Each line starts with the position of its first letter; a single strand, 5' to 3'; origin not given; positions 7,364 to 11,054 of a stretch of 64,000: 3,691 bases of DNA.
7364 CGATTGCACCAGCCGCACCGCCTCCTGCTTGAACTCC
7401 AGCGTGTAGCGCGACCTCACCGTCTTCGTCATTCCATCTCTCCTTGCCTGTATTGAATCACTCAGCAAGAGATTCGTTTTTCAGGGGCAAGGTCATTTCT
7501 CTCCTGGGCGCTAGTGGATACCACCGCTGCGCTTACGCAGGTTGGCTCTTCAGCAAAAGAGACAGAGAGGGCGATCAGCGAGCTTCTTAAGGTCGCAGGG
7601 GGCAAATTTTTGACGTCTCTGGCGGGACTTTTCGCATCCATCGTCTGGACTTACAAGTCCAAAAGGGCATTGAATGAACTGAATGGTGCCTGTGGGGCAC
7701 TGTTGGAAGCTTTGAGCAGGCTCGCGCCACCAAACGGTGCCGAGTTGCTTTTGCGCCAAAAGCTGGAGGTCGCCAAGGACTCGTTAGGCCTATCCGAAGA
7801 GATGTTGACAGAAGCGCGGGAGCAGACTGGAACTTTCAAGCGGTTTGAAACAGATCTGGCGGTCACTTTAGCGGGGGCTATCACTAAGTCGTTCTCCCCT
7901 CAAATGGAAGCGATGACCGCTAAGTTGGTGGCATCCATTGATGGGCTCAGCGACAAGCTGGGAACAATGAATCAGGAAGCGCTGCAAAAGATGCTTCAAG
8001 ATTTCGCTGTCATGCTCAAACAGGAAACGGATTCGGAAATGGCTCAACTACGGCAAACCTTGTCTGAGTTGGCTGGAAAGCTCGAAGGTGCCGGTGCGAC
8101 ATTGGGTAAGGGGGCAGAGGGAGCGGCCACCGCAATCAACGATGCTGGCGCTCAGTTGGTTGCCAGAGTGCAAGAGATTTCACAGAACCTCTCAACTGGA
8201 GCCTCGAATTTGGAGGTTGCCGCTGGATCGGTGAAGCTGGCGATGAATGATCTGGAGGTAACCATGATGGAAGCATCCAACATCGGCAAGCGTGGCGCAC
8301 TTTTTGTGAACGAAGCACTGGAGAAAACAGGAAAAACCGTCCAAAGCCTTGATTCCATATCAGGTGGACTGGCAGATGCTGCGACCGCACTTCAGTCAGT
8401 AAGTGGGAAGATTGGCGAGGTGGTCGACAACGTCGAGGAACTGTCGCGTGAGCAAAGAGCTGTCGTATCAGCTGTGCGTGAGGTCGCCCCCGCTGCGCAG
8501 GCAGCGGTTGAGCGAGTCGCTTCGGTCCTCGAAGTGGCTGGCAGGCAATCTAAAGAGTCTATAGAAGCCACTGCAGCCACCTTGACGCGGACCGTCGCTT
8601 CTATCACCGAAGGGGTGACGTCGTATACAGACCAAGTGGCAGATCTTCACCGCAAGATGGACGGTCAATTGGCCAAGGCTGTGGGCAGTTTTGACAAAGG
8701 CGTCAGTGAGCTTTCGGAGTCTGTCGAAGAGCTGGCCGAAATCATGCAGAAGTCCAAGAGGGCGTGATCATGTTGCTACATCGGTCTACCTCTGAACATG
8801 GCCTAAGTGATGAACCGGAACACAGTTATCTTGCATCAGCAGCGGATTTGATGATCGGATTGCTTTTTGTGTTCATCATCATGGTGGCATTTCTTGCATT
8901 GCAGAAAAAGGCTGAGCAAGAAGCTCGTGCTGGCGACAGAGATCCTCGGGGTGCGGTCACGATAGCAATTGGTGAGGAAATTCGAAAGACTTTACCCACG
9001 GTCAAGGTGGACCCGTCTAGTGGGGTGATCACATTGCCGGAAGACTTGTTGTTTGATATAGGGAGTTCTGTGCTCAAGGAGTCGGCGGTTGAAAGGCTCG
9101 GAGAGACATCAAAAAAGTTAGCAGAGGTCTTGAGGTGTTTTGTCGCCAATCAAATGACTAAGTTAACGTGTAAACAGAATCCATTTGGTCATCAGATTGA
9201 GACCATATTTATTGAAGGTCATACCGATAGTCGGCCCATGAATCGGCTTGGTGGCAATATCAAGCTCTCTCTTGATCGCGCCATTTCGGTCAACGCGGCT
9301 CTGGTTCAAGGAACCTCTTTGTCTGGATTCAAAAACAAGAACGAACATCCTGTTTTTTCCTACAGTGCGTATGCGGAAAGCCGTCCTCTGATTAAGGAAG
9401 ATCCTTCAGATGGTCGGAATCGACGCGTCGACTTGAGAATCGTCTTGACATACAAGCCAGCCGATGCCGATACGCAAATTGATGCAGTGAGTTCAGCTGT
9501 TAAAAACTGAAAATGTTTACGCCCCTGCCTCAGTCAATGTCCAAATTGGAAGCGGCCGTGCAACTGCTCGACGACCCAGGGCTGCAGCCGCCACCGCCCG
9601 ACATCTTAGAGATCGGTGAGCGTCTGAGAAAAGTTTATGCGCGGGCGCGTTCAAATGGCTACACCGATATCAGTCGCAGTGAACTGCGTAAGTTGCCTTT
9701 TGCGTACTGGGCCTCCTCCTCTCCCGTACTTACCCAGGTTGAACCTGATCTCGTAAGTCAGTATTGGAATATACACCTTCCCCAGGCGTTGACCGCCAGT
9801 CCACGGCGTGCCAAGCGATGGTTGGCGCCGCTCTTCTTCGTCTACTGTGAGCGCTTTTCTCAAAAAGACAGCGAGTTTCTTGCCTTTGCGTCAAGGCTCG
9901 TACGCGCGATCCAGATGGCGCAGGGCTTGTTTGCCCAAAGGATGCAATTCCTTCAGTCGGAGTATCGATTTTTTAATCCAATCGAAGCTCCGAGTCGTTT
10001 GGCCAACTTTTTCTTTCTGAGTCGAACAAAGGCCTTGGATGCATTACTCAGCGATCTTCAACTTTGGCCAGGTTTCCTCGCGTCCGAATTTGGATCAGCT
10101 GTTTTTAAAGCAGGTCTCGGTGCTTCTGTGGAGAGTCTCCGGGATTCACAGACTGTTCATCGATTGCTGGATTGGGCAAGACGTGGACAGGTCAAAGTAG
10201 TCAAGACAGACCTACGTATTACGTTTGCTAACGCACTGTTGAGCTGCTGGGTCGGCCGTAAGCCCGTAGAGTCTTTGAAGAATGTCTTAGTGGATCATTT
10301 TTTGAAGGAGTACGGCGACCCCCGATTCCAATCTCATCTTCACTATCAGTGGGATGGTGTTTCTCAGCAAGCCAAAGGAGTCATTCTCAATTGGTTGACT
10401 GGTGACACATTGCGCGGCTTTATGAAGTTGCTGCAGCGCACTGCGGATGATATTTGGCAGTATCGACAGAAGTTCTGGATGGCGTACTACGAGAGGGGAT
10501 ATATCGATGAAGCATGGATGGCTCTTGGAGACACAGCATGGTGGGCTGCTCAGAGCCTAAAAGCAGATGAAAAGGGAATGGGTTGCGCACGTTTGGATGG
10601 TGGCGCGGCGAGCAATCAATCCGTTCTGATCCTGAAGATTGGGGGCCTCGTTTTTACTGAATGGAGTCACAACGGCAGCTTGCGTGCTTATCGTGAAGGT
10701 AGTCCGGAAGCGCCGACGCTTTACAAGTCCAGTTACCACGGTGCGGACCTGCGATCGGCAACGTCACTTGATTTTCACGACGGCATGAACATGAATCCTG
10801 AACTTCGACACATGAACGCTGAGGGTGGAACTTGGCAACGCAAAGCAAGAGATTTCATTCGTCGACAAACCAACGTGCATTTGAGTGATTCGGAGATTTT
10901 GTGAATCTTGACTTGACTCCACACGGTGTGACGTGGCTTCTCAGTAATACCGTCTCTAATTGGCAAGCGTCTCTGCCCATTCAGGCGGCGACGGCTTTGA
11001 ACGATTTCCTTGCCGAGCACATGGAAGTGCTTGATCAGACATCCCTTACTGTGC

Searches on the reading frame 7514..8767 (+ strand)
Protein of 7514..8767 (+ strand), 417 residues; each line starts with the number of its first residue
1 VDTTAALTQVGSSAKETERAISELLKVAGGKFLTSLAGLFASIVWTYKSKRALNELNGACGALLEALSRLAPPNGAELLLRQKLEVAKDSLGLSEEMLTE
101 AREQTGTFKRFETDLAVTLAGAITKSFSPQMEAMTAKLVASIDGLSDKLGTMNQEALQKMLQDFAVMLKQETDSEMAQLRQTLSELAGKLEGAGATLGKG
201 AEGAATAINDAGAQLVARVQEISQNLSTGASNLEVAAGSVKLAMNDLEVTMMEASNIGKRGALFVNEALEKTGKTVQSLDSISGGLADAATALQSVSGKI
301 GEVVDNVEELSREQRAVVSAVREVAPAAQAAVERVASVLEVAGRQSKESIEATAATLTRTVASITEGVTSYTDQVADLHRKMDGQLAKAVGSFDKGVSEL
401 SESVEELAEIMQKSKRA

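Call 5: search_protein_families(library=padloc, proteins=[window:7514-8767:+], max_evalue=0.01)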
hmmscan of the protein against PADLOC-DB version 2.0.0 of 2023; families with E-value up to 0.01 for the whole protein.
window:7514-8767:+ (417 aa): 15 families
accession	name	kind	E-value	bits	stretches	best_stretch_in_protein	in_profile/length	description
PDLC00600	ZorA1|ZorA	-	3.6e-15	53.6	2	5-274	161-443/677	MotA/ExbB/TolQ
PDLC00605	ZorA1|ZorA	-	2.1e-14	50.8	2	6-251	192-421/700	MotA/ExbB/TolQ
PDLC00598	ZorA1|ZorA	-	4.6e-13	46.4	1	110-408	364-660/663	MotA/ExbB/TolQ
PDLC00606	ZorA1|ZorA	-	4.6e-12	43.2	2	7-184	158-321/636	MotA/ExbB/TolQ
PDLC00604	ZorA1|ZorA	-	7.3e-12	42.5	1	12-205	170-337/639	MotA/ExbB/TolQ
PDLC00595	ZorA1|ZorA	-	5.4e-10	36.7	2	7-57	168-216/487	MotA/ExbB/TolQ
PDLC00640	ZorA2|ZorA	-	5.1e-09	33.3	2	262-400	398-539/590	MotA/ExbB/TolQ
PDLC00603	ZorA1|ZorA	-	2.2e-06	24.5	1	122-415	456-726/727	MotA/ExbB/TolQ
PDLC00512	JetC1|JetC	-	3e-06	23.6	1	274-410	686-844/1123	DUF3584 domain; MukB-like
PDLC01664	Cas12c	-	0.00046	16.1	1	136-313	326-485/1163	Cas12c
PDLC00638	ZorA2|ZorA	-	0.001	16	1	300-414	346-461/545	MotA/ExbB/TolQ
PDLC00601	ZorA1|ZorA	-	0.001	15.8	0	338-412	312-386/699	MotA/ExbB/TolQ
PDLC00637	ZorA2|ZorA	-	0.0012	15.7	1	132-407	119-387/420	MotA/ExbB/TolQ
PDLC01658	Cas12c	-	0.0016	14.1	1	125-341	339-542/1256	C2c3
PDLC01663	Cas12c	-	0.008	12.2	1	126-349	307-507/1165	CAS-V-C; effector__SPE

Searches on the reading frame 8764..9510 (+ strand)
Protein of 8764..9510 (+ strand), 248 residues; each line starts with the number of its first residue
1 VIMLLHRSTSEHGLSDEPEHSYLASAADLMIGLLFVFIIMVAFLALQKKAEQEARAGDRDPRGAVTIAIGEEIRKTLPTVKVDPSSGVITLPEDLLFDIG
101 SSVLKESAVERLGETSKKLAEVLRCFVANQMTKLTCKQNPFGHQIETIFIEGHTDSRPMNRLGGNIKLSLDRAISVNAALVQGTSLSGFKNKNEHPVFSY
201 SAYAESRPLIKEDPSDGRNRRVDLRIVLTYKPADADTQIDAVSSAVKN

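Call 5: search_protein_families(library=padloc, proteins=[window:8764-9510:+], max_evalue=0.01)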
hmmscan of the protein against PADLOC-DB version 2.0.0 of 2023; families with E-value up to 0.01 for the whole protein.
window:8764-9510:+ (248 aa): 7 families
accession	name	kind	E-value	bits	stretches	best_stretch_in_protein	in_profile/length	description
PDLC00610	ZorB1|ZorB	-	1e-53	180.5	1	10-238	4-246/254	MotB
PDLC00612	ZorB1|ZorB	-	2.4e-45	153.3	2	62-246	99-284/293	MotB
PDLC00608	ZorB1|ZorB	-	1.8e-40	136.8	1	15-237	10-235/243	MotB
PDLC00609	ZorB1|ZorB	-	2.5e-27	93.9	1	15-231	11-219/232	MotB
PDLC00641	ZorB2|ZorB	-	2.5e-14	51.5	1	17-229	11-225/238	MotB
PDLC00611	ZorB1|ZorB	-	1.7e-11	42.2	1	3-187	1-173/240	MotB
PDLC00651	ZorB3|ZorB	-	2.5e-08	31.7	1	19-229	12-205/215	MotB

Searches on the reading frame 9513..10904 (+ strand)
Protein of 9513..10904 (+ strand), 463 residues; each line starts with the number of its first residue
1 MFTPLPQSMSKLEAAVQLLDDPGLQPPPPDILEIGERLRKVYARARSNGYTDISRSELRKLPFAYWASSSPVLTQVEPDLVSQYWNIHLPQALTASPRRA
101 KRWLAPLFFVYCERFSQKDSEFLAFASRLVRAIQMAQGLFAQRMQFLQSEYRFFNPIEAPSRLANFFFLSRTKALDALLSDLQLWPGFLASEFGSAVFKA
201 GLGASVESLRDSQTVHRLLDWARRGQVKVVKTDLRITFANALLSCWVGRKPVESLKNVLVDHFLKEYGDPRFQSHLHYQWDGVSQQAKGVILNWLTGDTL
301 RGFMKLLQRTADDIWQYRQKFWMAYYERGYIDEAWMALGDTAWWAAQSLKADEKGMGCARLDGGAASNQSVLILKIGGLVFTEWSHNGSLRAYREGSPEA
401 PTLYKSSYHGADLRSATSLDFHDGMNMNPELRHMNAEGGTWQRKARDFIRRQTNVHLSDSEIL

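Call 3: search_protein_families(library=pfam, proteins=[window:9513-10904:+], max_evalue=0.01)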
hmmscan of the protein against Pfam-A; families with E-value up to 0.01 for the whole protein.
window:9513-10904:+ (463 aa): 1 family
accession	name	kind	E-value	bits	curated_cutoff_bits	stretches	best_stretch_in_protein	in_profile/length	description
PF15611.11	EH_Signature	-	8.2e-50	170.8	27.5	1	91-447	67-422/423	EH_Signature domain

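Call 5: search_protein_families(library=padloc, proteins=[window:9513-10904:+], max_evalue=0.01)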
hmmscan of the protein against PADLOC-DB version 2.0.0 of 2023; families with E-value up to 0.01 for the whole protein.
window:9513-10904:+ (463 aa): 11 families
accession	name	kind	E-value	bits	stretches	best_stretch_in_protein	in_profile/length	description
PDLC00622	ZorC1|ZorC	-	1.5e-79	266.1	1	28-456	43-458/462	EH signature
PDLC00621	ZorC1|ZorC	-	6.6e-55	185.1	1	33-456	47-461/467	EH signature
PDLC00626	ZorC1|ZorC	-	2.9e-46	156.6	1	30-461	47-455/458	EH signature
PDLC00619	ZorC1|ZorC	-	4.9e-44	148.8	1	101-418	106-419/437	EH signature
PDLC00620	ZorC1|ZorC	-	1.5e-42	144.2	1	145-455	104-416/432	EH signature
PDLC00613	ZorC1|ZorC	-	6.4e-12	43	1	255-389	269-401/570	EH signature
PDLC00625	ZorC1|ZorC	-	8.8e-12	42.5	1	215-454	233-473/551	EH signature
PDLC00617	ZorC1|ZorC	-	2.5e-09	34.8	1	157-463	153-465/483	EH signature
PDLC00614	ZorC1|ZorC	-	5e-08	30.2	1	240-389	256-400/465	EH signature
PDLC00624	ZorC1|ZorC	-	1.7e-07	28.5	1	253-396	271-414/560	EH signature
PDLC00616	ZorC1|ZorC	-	6.9e-07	26.3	1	258-451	278-468/575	EH signature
